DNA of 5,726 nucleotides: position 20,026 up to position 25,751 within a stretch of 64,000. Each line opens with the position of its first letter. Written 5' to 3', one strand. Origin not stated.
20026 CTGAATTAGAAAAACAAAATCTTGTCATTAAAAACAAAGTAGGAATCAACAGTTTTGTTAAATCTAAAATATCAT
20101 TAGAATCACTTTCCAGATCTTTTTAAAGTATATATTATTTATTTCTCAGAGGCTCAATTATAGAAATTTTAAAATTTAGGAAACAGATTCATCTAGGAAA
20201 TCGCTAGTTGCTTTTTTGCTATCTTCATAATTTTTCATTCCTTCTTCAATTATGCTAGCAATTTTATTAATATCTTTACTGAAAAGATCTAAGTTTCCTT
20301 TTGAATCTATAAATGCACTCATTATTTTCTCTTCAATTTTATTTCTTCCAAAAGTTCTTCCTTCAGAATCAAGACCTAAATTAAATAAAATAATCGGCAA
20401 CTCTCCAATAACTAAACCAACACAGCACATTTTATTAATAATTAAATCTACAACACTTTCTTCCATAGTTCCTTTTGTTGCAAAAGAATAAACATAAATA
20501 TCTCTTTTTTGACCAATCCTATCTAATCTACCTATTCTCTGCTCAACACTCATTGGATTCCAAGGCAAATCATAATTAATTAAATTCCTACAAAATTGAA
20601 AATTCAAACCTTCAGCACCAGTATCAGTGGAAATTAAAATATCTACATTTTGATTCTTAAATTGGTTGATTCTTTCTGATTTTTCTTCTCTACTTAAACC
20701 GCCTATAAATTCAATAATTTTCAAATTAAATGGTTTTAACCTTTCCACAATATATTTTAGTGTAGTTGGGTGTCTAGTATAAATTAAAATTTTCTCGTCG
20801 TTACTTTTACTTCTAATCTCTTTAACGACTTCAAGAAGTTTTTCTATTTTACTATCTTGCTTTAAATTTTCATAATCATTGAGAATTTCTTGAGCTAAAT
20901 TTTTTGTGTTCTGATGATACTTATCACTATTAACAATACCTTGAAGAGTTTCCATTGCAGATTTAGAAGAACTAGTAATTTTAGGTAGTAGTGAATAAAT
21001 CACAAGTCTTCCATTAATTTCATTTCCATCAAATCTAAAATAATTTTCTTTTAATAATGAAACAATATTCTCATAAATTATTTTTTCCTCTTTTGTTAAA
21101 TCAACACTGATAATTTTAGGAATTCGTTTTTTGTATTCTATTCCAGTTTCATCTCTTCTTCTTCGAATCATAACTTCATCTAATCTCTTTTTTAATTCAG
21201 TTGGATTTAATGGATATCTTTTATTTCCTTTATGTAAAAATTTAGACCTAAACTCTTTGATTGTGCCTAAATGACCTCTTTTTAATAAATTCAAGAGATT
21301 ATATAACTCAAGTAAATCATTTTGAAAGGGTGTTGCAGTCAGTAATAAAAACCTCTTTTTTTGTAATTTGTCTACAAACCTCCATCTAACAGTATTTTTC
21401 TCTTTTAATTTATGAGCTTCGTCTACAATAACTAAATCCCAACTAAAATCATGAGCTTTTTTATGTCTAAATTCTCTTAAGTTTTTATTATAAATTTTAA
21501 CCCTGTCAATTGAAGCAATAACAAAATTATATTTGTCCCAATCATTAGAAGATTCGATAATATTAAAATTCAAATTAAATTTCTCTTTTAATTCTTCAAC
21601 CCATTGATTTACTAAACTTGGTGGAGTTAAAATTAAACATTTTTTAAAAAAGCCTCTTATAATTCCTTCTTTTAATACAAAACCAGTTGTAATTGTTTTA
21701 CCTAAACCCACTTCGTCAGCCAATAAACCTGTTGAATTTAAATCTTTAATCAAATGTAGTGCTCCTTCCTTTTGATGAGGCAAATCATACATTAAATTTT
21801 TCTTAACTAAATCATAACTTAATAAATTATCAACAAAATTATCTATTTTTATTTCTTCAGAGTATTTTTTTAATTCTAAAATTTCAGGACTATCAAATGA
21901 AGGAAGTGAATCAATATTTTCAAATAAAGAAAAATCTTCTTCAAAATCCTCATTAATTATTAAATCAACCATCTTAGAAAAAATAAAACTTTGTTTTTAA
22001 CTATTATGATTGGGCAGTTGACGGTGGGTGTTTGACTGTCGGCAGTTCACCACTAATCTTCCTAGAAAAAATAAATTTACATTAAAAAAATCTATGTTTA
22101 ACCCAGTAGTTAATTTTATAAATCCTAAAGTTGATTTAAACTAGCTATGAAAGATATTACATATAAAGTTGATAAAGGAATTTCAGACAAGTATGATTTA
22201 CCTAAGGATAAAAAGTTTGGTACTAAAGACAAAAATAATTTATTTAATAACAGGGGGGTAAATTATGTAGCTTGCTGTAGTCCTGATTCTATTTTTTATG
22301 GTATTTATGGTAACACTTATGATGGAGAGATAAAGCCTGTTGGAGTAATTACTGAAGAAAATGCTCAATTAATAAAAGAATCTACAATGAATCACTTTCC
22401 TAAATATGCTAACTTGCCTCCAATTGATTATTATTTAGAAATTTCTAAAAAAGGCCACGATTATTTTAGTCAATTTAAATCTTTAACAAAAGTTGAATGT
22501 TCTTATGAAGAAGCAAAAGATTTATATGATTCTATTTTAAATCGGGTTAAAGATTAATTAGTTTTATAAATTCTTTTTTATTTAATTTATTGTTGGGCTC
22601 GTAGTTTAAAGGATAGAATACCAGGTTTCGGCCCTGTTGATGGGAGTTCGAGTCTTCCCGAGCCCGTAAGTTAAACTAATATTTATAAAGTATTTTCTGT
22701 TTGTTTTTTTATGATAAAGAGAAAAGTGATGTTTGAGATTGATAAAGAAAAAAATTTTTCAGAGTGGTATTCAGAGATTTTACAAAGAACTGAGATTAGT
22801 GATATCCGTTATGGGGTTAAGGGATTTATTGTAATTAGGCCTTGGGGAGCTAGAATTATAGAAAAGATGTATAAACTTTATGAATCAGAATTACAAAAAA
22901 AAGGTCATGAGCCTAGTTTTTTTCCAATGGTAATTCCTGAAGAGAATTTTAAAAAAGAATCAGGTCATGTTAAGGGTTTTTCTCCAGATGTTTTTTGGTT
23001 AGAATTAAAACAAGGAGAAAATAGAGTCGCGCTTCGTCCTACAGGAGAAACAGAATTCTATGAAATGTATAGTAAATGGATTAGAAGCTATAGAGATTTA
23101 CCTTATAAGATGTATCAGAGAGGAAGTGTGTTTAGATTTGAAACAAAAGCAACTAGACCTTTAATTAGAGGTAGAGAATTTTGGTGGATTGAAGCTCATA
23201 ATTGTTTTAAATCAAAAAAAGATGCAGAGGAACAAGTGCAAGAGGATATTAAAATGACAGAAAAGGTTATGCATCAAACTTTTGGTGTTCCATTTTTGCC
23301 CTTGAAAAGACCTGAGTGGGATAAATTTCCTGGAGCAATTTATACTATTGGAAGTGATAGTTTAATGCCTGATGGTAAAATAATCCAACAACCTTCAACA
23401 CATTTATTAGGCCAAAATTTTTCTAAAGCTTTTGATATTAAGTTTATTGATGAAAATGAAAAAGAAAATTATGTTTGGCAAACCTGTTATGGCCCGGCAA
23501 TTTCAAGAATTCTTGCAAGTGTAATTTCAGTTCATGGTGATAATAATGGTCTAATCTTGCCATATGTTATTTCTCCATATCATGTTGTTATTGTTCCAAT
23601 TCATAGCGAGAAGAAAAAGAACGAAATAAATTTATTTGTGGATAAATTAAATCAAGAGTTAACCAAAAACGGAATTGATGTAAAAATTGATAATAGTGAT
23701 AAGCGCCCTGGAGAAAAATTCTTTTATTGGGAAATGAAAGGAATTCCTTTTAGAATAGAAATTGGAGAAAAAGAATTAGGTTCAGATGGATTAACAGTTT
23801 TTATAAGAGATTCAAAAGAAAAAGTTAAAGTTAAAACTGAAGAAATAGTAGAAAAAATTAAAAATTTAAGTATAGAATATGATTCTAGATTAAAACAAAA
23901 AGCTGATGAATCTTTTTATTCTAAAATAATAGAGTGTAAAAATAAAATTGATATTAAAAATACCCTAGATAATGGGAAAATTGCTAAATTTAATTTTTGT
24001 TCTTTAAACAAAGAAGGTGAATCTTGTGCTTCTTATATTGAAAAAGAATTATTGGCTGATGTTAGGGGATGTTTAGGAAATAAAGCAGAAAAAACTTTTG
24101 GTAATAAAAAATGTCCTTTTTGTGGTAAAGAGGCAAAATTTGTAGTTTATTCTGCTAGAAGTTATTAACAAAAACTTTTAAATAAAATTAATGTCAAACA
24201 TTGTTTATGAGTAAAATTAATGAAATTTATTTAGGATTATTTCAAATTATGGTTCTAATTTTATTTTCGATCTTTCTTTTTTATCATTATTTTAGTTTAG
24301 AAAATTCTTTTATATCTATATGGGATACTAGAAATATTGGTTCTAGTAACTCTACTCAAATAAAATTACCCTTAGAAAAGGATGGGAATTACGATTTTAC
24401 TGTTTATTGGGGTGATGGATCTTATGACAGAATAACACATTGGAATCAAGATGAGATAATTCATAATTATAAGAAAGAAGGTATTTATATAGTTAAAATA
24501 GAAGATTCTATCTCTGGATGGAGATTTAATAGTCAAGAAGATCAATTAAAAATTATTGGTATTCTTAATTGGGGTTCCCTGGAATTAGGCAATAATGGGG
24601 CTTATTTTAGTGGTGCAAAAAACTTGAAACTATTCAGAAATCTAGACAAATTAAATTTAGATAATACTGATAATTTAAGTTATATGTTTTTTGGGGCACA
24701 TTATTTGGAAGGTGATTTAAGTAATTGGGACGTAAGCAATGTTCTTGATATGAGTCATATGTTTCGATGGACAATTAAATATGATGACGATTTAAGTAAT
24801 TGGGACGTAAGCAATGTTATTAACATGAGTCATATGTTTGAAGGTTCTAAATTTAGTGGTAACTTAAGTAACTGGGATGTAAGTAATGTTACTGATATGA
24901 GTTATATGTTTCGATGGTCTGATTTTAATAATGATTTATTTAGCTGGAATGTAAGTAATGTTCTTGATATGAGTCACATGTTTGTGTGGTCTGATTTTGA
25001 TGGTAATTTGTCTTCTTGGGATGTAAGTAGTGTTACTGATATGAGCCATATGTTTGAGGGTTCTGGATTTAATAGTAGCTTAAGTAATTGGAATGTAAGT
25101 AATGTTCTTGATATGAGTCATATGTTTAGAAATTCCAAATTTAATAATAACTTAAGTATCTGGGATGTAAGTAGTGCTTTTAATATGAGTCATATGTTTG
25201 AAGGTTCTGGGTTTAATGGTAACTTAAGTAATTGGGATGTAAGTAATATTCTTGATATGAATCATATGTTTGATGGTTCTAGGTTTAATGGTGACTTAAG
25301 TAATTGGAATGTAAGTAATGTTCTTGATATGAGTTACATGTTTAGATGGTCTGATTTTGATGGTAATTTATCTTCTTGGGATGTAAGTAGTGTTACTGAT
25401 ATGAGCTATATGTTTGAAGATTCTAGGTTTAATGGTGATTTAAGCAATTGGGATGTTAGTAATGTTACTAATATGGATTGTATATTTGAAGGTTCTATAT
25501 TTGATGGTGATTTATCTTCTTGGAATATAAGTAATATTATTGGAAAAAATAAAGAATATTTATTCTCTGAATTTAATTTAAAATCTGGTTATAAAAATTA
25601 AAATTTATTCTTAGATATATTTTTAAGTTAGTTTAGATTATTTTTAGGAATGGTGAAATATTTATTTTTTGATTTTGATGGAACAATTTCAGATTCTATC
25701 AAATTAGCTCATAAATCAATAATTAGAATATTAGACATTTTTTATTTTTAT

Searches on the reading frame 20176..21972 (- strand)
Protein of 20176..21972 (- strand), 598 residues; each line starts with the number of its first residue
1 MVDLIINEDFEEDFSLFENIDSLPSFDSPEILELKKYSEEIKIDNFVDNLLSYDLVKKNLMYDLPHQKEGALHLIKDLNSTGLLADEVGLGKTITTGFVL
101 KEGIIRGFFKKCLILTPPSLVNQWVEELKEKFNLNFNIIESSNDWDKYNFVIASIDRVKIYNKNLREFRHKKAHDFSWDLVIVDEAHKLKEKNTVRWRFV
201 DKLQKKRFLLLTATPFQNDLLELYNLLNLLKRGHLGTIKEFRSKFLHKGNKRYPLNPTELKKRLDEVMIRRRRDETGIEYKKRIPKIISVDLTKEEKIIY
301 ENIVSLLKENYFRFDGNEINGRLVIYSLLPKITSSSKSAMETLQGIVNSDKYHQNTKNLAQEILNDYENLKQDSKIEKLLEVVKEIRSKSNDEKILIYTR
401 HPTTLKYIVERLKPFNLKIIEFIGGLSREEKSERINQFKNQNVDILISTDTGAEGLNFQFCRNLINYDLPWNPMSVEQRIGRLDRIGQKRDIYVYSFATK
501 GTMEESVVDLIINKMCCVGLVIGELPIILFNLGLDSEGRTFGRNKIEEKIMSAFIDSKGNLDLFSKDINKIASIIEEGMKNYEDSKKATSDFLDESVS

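Call 27: search_protein_families(library=pfam, proteins=[window:20176-21972:-], max_evalue=0.0001)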
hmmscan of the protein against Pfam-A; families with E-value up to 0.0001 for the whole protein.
window:20176-21972:- (598 aa): 4 families
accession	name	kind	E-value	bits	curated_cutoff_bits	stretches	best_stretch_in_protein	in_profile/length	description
PF00176.29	SNF2-rel_dom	-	3.8e-36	125.1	24.9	1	66-323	1-270/290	SNF2-related domain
PF00271.37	Helicase_C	-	1.2e-23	83.9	23.5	1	375-487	2-110/110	Helicase conserved C-terminal domain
PF04851.21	ResIII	-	2.1e-14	54.2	22.5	1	66-216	7-163/164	Type III restriction enzyme, res subunit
PF00270.35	DEAD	-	1.2e-10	41.8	26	1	84-218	19-162/167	DEAD/DEAH box helicase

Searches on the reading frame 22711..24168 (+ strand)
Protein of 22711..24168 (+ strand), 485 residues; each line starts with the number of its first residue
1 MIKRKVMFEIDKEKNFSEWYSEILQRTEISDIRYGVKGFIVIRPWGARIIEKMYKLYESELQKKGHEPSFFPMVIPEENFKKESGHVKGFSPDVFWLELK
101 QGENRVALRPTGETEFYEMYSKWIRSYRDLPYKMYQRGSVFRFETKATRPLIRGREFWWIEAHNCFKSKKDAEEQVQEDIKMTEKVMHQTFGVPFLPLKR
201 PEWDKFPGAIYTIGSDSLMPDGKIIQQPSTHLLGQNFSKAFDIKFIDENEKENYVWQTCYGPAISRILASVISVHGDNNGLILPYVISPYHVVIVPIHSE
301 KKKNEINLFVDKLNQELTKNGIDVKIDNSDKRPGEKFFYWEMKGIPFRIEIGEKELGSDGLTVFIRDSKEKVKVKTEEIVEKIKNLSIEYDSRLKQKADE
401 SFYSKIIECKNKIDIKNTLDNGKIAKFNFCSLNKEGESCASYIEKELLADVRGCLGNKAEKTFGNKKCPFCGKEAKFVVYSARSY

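Call 27: search_protein_families(library=pfam, proteins=[window:22711-24168:+], max_evalue=0.0001)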
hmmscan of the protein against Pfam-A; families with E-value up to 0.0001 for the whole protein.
window:22711-24168:+ (485 aa): 3 families
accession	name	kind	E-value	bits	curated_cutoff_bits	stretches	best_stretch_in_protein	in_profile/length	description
PF00587.30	tRNA-synt_2b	-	1.4e-31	110.3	29.3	1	95-274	1-178/179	tRNA synthetase class II core domain (G, H, P, S and T)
PF03129.25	HGTP_anticodon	-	2.4e-23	82.5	21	1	291-385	1-93/94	Anticodon binding domain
PF09180.16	ProRS-C_1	-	8.4e-10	39.1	31.5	1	414-485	3-71/71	Prolyl-tRNA synthetase, C-terminal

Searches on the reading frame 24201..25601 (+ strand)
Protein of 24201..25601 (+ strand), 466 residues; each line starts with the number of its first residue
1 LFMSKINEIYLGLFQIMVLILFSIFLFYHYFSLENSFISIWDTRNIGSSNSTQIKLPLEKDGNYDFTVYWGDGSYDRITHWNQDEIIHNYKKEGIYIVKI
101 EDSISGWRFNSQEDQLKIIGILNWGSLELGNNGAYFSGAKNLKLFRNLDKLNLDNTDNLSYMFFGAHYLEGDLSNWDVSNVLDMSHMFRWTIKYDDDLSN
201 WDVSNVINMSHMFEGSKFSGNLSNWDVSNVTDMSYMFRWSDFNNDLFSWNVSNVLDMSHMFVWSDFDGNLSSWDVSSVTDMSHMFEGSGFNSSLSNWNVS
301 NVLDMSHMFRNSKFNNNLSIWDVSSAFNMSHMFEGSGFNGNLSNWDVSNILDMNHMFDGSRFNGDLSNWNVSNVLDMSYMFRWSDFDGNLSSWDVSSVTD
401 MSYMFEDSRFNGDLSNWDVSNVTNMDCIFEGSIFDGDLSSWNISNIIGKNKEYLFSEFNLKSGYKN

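Call 27: search_protein_families(library=pfam, proteins=[window:24201-25601:+], max_evalue=0.0001)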
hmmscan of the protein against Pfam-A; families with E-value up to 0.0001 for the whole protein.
window:24201-25601:+ (466 aa): 1 family
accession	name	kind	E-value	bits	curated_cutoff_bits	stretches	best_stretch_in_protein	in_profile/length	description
PF03382.20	DUF285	-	8.4e-166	542.3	25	7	279-382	1-108/120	Mycoplasma protein of unknown function, DUF285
